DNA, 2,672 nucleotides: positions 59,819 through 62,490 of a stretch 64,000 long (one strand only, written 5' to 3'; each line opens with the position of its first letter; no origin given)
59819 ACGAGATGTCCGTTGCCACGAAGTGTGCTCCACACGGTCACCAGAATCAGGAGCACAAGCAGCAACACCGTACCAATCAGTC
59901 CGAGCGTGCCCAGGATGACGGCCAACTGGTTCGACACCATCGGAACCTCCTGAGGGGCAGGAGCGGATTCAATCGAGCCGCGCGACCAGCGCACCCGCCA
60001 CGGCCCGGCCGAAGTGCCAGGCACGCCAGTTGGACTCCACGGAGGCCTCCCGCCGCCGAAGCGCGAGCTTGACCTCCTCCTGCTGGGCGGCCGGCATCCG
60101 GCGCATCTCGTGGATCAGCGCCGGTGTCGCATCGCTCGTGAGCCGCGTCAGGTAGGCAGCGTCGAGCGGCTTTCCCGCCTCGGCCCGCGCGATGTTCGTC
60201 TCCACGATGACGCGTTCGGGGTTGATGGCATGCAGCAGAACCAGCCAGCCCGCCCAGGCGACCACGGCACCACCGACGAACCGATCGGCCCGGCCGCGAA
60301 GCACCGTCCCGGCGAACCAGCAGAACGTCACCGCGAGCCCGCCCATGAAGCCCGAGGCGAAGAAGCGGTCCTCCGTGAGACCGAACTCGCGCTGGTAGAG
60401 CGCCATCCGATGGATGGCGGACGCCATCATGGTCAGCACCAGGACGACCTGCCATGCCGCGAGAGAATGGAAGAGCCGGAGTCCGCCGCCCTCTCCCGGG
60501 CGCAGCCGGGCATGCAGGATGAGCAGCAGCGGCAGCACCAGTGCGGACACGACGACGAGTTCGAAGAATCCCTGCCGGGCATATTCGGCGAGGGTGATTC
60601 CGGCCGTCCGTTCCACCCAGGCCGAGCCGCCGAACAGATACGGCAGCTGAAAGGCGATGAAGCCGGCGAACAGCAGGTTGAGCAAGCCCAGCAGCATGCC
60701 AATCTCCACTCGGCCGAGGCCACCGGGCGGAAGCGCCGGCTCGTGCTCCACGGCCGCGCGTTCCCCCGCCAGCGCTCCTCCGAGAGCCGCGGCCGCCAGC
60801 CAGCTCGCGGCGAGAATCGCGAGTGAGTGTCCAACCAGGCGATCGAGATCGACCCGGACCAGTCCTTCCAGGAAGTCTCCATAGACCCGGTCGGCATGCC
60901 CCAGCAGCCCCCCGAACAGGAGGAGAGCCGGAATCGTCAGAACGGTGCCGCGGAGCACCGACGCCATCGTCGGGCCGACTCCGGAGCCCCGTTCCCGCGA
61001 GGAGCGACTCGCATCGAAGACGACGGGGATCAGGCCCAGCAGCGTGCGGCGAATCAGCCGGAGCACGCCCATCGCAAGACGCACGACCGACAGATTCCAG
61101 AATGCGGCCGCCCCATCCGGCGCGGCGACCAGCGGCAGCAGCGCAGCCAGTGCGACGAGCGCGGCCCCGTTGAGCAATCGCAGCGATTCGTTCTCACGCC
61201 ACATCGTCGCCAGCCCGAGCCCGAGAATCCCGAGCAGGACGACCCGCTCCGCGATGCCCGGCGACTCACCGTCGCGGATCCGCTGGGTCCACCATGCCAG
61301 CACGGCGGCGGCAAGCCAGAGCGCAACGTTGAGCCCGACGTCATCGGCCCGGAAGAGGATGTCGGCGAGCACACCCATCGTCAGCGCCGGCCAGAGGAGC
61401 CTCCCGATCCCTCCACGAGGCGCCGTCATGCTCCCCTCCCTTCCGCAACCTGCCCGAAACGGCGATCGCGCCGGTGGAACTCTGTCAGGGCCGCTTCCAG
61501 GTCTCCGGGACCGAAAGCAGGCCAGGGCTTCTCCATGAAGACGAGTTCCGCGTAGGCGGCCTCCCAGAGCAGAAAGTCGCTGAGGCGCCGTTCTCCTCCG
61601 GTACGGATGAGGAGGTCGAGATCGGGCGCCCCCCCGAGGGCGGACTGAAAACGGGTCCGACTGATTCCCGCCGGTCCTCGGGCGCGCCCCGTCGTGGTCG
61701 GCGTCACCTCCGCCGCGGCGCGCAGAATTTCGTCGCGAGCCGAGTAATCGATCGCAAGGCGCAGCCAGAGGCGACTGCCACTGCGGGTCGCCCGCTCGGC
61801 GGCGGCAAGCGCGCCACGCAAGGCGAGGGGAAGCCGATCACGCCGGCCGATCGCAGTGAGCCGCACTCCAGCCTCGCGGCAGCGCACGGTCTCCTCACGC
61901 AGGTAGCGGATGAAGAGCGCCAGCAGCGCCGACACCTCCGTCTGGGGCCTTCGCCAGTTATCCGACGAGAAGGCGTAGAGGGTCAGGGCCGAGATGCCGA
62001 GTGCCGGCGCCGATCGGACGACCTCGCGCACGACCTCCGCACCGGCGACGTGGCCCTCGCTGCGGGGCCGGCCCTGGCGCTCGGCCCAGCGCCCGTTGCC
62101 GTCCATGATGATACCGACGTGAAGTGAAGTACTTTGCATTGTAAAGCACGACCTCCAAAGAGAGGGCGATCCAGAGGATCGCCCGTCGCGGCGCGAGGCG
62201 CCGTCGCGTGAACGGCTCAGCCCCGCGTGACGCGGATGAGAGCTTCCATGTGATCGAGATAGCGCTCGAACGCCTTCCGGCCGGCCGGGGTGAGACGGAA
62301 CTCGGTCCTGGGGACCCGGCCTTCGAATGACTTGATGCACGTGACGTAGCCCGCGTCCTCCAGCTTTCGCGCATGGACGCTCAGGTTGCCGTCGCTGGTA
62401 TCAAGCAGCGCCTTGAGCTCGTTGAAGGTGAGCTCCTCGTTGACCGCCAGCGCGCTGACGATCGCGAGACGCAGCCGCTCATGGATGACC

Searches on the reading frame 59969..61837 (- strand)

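Call 15: search_protein_families(library=pfam, proteins=[window:59969-61837:-], max_evalue=0.00001)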
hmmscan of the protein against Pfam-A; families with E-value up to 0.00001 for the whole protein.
window:59969-61837:- (622 aa): 1 family
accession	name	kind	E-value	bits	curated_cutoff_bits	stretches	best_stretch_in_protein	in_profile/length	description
PF13687.11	DUF4153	-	1.5e-69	235.4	27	1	202-575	2-371/373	Domain of unknown function (DUF4153)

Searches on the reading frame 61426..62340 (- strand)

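Call 15: search_protein_families(library=pfam, proteins=[window:61426-62340:-], max_evalue=0.00001)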
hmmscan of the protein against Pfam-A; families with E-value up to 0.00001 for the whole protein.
window:61426-62340:- (304 aa): 1 family
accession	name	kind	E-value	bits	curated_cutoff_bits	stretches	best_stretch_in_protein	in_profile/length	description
PF01255.24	Prenyltransf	-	3.4e-69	233.2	27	1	78-296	1-219/219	Putative undecaprenyl diphosphate synthase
